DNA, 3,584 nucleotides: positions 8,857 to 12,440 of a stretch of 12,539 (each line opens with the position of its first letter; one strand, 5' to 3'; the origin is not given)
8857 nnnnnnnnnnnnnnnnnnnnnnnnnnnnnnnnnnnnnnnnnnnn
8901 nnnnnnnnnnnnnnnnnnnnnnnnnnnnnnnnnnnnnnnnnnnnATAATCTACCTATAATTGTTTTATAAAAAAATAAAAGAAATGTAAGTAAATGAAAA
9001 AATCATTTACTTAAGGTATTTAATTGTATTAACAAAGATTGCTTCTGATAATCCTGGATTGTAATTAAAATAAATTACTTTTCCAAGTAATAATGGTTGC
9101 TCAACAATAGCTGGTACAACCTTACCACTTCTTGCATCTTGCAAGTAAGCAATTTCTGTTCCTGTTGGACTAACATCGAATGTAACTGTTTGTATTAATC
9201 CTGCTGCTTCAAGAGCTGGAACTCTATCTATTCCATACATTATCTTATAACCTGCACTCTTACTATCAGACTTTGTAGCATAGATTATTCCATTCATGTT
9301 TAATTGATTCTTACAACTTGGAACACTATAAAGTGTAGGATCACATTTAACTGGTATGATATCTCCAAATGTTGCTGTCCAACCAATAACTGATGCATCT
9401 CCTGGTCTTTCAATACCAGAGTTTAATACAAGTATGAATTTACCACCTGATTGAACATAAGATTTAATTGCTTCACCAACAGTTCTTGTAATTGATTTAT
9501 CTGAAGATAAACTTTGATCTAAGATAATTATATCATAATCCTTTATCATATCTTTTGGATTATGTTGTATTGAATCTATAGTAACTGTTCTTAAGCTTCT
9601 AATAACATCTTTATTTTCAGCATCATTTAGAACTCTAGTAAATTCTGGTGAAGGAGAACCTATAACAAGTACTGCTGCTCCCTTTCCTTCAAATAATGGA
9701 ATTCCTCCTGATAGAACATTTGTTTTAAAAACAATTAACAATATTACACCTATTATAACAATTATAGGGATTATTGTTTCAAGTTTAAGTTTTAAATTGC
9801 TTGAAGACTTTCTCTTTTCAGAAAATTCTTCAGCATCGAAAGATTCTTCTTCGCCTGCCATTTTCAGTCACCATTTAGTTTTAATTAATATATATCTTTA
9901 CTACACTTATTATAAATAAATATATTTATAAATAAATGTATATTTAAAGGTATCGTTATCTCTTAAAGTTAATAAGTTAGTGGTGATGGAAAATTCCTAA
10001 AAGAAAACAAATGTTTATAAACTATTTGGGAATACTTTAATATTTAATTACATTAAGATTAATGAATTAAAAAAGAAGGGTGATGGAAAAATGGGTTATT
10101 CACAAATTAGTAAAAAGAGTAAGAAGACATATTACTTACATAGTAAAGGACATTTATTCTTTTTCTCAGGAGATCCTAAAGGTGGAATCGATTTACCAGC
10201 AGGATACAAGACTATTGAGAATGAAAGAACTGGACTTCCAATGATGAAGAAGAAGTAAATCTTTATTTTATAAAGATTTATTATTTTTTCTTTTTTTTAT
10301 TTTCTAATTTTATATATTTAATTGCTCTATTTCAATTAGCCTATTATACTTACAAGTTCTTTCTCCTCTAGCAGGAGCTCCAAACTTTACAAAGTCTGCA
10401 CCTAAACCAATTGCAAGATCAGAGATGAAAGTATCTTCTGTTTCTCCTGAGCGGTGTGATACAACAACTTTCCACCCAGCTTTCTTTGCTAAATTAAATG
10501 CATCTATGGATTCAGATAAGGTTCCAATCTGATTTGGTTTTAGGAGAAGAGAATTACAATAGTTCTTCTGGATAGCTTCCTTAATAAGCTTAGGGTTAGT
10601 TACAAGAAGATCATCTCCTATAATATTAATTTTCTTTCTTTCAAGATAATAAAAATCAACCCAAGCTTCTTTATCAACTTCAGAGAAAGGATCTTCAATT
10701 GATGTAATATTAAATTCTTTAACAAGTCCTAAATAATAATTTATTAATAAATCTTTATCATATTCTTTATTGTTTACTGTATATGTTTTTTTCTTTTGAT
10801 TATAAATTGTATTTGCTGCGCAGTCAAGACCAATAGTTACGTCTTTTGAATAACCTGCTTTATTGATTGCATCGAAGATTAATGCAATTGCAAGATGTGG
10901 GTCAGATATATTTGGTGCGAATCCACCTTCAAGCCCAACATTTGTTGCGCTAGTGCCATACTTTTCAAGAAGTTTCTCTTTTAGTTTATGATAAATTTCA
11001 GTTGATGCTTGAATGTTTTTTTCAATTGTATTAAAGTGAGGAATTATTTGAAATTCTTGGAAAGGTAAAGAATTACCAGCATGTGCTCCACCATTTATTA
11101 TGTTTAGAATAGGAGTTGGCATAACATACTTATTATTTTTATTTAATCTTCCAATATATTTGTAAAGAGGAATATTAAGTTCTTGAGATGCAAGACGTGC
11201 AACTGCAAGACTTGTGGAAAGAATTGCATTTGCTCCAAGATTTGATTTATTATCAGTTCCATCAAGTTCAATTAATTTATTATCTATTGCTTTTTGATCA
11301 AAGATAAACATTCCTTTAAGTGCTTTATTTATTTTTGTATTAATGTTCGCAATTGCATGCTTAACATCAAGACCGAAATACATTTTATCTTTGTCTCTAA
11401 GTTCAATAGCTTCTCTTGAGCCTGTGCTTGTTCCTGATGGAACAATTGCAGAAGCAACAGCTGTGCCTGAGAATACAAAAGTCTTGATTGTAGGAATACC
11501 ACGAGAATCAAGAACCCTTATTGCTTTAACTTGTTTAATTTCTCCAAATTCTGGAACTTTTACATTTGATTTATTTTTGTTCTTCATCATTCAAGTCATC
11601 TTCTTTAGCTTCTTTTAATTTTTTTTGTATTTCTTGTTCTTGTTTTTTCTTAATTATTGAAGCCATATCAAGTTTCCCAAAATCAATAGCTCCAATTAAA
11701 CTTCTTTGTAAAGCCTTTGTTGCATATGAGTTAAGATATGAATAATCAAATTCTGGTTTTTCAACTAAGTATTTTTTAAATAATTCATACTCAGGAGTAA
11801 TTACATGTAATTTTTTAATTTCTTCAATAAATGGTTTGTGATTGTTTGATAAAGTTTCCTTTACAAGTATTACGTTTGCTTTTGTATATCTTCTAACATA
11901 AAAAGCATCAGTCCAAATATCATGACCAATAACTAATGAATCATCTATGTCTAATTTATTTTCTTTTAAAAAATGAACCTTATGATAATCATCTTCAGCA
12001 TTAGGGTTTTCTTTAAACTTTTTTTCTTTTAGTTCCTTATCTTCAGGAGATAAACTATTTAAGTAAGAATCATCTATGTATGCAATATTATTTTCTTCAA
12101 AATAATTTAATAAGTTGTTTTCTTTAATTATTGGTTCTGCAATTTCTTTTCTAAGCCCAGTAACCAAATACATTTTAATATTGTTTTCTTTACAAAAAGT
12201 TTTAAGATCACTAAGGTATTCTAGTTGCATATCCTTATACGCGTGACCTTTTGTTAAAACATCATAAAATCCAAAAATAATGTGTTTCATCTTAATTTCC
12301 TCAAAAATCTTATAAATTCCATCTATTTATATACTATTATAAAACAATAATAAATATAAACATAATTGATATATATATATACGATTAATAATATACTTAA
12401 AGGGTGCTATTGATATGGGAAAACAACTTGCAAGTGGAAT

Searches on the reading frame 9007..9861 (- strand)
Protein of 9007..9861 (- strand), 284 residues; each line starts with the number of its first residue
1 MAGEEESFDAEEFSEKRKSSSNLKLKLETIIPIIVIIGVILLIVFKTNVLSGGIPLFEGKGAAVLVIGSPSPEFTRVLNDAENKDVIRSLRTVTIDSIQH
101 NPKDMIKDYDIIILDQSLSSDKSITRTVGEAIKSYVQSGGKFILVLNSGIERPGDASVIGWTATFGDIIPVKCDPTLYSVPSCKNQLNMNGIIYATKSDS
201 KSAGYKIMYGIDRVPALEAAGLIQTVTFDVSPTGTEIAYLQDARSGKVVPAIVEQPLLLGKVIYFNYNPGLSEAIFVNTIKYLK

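Call 3: search_protein_families(library=pfam, proteins=[window:9007-9861:-], max_evalue=1)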
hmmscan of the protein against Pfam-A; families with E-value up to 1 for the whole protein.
window:9007-9861:- (284 aa): 2 families
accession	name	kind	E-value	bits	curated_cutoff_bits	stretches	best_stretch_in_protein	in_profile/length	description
PF08532.16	Glyco_hydro_42M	-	0.017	15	25.8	1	102-194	51-140/207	Beta-galactosidase trimerisation domain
PF24157.1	DUF7408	-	0.06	13.8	27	1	87-145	17-72/174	Domain of unknown function (DUF7408)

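Call 7: search_protein_families(library=ncbifam, proteins=[window:9007-9861:-], max_evalue=1)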
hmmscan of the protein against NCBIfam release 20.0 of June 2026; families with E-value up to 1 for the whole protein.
window:9007-9861:- (284 aa): 0 families

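Call 18: search_protein_families(library=phrogs, proteins=[window:9007-9861:-], max_evalue=0.1)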
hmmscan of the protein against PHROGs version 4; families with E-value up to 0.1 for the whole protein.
window:9007-9861:- (284 aa): 1 family
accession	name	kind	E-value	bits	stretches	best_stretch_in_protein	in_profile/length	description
phrog_16259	-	DNA, RNA and nucleotide metabolism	0.068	13.4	1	83-142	199-259/330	DNA helicase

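Call 43: find_homologous_proteins(query=window:9007-9861:-, max_evalue=0.001)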
Query window:9007-9861:- (284 aa): 77 proteins with E <= 0.001 among 2485 candidates.
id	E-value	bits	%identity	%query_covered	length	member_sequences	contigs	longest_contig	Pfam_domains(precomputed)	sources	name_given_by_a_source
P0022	1.2e-177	606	99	100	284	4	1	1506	-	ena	-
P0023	6.1e-162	555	89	95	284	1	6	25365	-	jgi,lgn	-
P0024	1.4e-160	550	88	100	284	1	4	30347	-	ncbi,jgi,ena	-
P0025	1.7e-156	537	87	100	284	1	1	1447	-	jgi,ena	-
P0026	2.1e-154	530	86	95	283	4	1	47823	-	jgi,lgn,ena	-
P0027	3.5e-127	441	74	84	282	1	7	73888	-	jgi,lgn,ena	-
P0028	1.9e-122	425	69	100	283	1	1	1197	-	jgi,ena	-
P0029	2.9e-118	412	67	99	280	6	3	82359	-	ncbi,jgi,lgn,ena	ncbi:MAG: hypothetical protein WCY27_02275 [archaeon]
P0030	1.3e-116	406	67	98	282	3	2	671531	-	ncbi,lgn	-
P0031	2.3e-115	402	65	98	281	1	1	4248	-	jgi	-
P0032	1.5e-113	396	64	98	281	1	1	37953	-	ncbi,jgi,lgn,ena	-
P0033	2.2e-113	396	64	98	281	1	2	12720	-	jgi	jgi:hypothetical protein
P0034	2.2e-113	396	65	98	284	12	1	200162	-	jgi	jgi:hypothetical protein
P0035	2.3e-113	396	64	98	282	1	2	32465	-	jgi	jgi:hypothetical protein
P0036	2.6e-113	395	64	98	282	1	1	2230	-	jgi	jgi:hypothetical protein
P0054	5.0e-87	309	55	92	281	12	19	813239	-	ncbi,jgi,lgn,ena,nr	ncbi:MAG TPA: hypothetical protein PK655_01980 [archaeon]|jgi:hypothetical protein|nr:hypothetical p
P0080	1.1e-53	200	42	100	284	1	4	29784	-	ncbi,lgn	ncbi:MAG: hypothetical protein QXU92_03465 [Candidatus Diapherotrites archaeon]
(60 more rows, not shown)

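Call 44: find_encoding_contigs(protein=P0029, flank=6000, max_places=1)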
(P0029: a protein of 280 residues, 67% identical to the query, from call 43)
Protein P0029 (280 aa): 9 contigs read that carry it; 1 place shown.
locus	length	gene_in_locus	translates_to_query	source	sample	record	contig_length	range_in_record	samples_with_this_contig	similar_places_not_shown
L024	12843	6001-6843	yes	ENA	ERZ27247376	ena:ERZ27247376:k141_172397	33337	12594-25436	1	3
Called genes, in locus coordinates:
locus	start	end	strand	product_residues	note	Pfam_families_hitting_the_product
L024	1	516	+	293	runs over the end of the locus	-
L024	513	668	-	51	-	-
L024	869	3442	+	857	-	PF13287:Fn3_assoc, PF13290:CHB_HEX_C_1, PF13287:Fn3_assoc, PF13290:CHB_HEX_C_1, PF13287:Fn3_assoc, PF13290:CHB_HEX_C_1, PF13287:Fn3_assoc, PF13290:CHB_HEX_C_1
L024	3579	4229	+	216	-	-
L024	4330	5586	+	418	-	PF03952:Enolase_N, PF00113:Enolase_C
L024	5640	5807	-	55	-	-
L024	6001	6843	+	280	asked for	-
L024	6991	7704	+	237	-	PF00687:Ribosomal_L1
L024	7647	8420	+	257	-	PF00466:Ribosomal_L10, PF17777:RL10P_insert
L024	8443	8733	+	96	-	PF00428:Ribosomal_60s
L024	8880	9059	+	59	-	-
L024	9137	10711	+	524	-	PF00270:DEAD, PF04851:ResIII, PF21210:RNA_helicase_helical, PF00271:Helicase_C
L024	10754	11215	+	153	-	PF18931:DUF5680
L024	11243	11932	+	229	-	PF02732:ERCC4, PF12836:HHH_3 (faint), PF00633:HHH (faint), PF12826:HHH_2, PF14520:HHH_5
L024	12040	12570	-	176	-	PF08617:CGI-121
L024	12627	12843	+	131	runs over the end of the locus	PF01201:Ribosomal_S8e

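Call 45: find_encoding_contigs(protein=P0054, flank=6000, max_places=1)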
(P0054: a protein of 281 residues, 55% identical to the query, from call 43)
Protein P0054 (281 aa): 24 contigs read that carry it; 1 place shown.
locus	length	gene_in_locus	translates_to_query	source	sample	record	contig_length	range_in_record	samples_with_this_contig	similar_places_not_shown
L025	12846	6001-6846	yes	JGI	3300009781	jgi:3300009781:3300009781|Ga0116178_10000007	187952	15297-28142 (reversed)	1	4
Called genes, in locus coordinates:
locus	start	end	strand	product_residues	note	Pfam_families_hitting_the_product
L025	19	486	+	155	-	PF01936:NYN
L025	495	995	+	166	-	-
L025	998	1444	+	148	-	-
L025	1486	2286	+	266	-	PF01656:CbiA, PF02374:ArsA_ATPase, PF06564:CBP_BcsQ, PF10609:ParA, PF13614:AAA_31, PF10609:ParA (weak), PF00142:Fer4_NifH (weak)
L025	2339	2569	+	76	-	PF01423:LSM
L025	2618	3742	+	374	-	-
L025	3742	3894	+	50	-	-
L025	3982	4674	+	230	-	-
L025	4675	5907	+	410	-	PF03952:Enolase_N, PF00113:Enolase_C, PF13378:MR_MLE_C (weak)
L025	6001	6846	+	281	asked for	-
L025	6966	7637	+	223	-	PF00687:Ribosomal_L1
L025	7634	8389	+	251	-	PF00466:Ribosomal_L10, PF17777:RL10P_insert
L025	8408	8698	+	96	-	PF00428:Ribosomal_60s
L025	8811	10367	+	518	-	PF00176:SNF2-rel_dom (weak), PF00270:DEAD, PF04851:ResIII, PF21210:RNA_helicase_helical, PF00271:Helicase_C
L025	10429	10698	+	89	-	-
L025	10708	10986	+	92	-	-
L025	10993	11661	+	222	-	PF02732:ERCC4, PF12826:HHH_2, PF14520:HHH_5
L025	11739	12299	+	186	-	-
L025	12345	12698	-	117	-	-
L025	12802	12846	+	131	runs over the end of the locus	PF01201:Ribosomal_S8e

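Call 46: find_encoding_contigs(protein=P0080, flank=6000, max_places=1)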
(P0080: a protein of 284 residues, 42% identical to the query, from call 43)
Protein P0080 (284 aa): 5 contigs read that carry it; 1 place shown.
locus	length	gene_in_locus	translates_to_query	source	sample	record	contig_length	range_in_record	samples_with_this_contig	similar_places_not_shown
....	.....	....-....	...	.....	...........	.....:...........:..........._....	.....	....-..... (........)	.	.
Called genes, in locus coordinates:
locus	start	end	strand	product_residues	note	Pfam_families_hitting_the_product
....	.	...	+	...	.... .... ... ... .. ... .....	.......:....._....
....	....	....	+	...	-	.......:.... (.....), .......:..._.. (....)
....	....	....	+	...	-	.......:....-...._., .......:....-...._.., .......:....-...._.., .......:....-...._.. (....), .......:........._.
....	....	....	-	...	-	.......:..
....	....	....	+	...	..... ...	-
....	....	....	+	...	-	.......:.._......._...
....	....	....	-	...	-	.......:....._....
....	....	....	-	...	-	-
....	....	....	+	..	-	-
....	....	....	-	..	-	-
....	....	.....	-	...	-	-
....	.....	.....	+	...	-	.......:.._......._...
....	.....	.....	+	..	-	-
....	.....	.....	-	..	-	-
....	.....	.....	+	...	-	-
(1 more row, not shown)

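Call 63: find_encoding_contigs(protein=P0027, flank=4000, max_places=1)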
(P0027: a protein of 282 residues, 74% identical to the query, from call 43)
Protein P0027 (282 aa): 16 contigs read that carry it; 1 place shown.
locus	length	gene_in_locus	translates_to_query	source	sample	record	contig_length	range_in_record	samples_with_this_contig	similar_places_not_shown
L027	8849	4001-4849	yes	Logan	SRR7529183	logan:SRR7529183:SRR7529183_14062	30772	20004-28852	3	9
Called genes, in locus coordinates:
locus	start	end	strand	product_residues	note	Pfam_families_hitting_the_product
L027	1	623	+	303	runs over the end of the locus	-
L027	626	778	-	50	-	-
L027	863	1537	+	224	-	-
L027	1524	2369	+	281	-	-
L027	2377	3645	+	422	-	PF03952:Enolase_N, PF00113:Enolase_C, PF13378:MR_MLE_C (weak)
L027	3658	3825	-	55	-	-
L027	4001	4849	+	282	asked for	-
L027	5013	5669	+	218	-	PF00687:Ribosomal_L1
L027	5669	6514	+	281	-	PF00466:Ribosomal_L10, PF17777:RL10P_insert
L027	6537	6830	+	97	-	PF00428:Ribosomal_60s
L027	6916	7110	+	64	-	-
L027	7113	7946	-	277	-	-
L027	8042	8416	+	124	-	PF02675:AdoMet_dc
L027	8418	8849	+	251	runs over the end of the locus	PF05175:MTS, PF06325:PrmA (weak), PF13847:Methyltransf_31, PF08242:Methyltransf_12 (weak), PF13649:Methyltransf_25 (weak)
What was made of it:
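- On Any known ribosomal protein family: Absent from L024, L025 and L027, which have the same gene order (calls 44, 45, 63).
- Related genomes keep the mem284-rpl1 junction without the array (calls 44, 45, 63). The array is an insertion relative to sister genomes (calls 44, 45, 63).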

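Call 64: find_encoding_contigs(protein=P0026, flank=4000, max_places=1)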
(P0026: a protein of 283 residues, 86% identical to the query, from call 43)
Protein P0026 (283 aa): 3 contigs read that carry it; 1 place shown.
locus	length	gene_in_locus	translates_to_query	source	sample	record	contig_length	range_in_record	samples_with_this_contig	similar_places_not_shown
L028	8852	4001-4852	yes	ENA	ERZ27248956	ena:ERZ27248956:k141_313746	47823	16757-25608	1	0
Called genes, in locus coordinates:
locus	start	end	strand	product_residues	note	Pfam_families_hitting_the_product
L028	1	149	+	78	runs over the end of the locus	PF01423:LSM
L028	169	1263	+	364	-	-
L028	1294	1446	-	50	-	-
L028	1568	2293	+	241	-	-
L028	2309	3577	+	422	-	PF03952:Enolase_N, PF00113:Enolase_C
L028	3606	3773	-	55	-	-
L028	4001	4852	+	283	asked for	-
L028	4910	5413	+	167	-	-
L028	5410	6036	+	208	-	-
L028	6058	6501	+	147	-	-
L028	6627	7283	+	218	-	PF00687:Ribosomal_L1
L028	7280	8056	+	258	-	PF00466:Ribosomal_L10, PF17777:RL10P_insert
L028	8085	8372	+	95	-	PF00428:Ribosomal_60s (weak)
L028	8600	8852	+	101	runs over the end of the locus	PF26688:RHH_12 (weak)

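Call 65: find_encoding_contigs(protein=P0024, flank=4000, max_places=1)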
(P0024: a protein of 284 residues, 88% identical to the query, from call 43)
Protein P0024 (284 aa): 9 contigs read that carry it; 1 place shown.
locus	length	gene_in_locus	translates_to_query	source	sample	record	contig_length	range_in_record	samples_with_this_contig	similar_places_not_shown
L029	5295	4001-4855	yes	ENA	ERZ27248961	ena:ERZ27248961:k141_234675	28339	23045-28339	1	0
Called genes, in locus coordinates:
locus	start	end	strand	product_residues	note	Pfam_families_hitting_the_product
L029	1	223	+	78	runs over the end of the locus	PF01423:LSM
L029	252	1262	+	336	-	-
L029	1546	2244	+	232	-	-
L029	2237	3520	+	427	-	PF03952:Enolase_N, PF00113:Enolase_C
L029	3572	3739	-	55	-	-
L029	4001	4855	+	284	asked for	-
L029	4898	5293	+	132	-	?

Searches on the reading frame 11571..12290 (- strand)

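Call 20: search_protein_families(library=pfam, proteins=[window:11571-12290:-], max_evalue=0.01)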
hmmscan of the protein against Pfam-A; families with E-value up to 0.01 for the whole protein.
window:11571-12290:- (239 aa): 1 family
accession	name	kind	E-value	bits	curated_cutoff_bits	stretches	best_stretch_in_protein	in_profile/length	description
PF00702.32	Hydrolase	-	9.1e-06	26.6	26.4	1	13-97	95-172/191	haloacid dehalogenase-like hydrolase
